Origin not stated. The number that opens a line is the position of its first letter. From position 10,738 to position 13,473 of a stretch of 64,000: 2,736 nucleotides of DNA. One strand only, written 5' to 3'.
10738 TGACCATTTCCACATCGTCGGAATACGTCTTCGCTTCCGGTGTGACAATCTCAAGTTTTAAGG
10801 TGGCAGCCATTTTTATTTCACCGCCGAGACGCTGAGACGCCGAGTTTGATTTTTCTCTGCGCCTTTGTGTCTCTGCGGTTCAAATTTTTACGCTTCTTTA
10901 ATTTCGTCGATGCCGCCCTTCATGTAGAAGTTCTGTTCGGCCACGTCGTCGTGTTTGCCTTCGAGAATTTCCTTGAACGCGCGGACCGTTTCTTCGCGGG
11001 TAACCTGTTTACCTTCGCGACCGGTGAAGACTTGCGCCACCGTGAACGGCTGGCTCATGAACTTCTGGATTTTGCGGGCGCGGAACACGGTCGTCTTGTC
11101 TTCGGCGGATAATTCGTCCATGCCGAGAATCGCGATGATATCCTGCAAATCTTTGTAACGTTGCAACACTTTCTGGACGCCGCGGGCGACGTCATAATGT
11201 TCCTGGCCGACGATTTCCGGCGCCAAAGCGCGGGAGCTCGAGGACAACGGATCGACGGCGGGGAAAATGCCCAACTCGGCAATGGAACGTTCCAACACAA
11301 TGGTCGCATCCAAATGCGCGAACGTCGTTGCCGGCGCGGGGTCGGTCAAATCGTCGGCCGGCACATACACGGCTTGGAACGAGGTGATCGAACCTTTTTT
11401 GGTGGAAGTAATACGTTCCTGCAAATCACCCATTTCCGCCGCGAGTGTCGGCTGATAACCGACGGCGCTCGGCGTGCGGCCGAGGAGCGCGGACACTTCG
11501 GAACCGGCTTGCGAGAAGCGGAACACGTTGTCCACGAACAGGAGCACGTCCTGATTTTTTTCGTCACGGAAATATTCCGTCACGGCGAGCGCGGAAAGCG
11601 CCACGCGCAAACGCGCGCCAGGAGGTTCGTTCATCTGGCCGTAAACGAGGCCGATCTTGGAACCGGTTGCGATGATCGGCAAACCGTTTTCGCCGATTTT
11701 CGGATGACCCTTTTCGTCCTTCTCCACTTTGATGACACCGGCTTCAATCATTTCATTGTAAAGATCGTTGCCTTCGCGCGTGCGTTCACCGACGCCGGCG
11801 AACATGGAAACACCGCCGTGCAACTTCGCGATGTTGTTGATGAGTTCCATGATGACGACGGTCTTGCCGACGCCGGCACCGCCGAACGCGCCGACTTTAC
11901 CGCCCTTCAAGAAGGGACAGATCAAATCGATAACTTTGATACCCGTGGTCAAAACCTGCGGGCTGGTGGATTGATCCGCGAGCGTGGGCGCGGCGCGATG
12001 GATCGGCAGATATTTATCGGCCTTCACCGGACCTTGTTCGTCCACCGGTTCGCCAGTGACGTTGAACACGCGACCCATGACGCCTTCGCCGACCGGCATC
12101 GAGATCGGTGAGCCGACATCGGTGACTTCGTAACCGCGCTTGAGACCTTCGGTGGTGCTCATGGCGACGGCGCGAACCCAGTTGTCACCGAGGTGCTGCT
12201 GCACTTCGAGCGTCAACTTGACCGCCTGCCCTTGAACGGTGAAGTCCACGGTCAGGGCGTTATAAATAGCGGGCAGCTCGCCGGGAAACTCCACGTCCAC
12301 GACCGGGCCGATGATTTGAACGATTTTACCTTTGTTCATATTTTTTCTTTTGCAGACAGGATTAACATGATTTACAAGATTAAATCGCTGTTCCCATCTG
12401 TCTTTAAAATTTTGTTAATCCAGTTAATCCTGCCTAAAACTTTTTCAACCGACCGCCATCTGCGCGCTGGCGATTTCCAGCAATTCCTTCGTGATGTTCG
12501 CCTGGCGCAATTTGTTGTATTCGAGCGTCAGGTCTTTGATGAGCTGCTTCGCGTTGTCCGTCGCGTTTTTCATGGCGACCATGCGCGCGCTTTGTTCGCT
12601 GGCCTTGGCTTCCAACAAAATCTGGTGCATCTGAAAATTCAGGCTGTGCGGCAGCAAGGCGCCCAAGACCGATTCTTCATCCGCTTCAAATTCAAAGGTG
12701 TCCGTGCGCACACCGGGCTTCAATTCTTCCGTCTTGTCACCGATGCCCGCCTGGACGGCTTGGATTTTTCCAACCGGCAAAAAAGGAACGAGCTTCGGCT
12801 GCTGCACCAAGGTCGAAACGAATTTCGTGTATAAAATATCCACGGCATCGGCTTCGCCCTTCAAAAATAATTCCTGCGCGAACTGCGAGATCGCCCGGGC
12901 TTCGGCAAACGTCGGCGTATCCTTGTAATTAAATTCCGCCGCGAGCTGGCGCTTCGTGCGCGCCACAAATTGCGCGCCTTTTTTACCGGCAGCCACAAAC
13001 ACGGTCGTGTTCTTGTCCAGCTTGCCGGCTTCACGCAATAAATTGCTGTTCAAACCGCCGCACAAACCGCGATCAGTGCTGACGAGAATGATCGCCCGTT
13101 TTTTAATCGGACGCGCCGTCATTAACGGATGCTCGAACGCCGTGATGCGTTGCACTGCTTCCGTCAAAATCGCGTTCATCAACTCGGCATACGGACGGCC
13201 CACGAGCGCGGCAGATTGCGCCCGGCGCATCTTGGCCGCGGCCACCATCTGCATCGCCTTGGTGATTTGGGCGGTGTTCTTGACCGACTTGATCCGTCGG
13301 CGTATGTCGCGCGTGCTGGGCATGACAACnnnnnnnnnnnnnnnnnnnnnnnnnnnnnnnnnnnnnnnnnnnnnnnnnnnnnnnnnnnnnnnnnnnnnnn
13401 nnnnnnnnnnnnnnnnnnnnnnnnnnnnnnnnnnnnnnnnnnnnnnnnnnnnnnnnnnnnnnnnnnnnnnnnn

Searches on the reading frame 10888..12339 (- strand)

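Call 62: search_protein_families(library=pfam, proteins=[window:10888-12339:-], max_evalue=0.00001)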
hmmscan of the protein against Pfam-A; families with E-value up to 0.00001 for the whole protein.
window:10888-12339:- (483 aa): 3 families
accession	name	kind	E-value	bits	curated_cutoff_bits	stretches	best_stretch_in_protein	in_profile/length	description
PF00006.31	ATP-synt_ab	-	4.5e-64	216.4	29.5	1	133-369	1-213/213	ATP synthase alpha/beta family, nucleotide-binding domain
PF02874.29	ATP-synt_ab_N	-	2e-17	63.9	20.9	1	6-76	1-69/69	ATP synthase alpha/beta family, beta-barrel domain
PF22919.1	ATP-synt_VA_C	-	4.1e-16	59.3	24.7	1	374-461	5-95/101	C-terminal domain of V and A type ATP synthase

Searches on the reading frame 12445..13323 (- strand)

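Call 62: search_protein_families(library=pfam, proteins=[window:12445-13323:-], max_evalue=0.00001)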
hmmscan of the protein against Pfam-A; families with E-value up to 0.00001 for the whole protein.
window:12445-13323:- (292 aa): 1 family
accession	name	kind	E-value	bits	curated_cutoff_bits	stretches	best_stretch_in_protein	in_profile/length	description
PF00231.24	ATP-synt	-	3.5e-90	303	39.9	1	3-290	1-284/285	ATP synthase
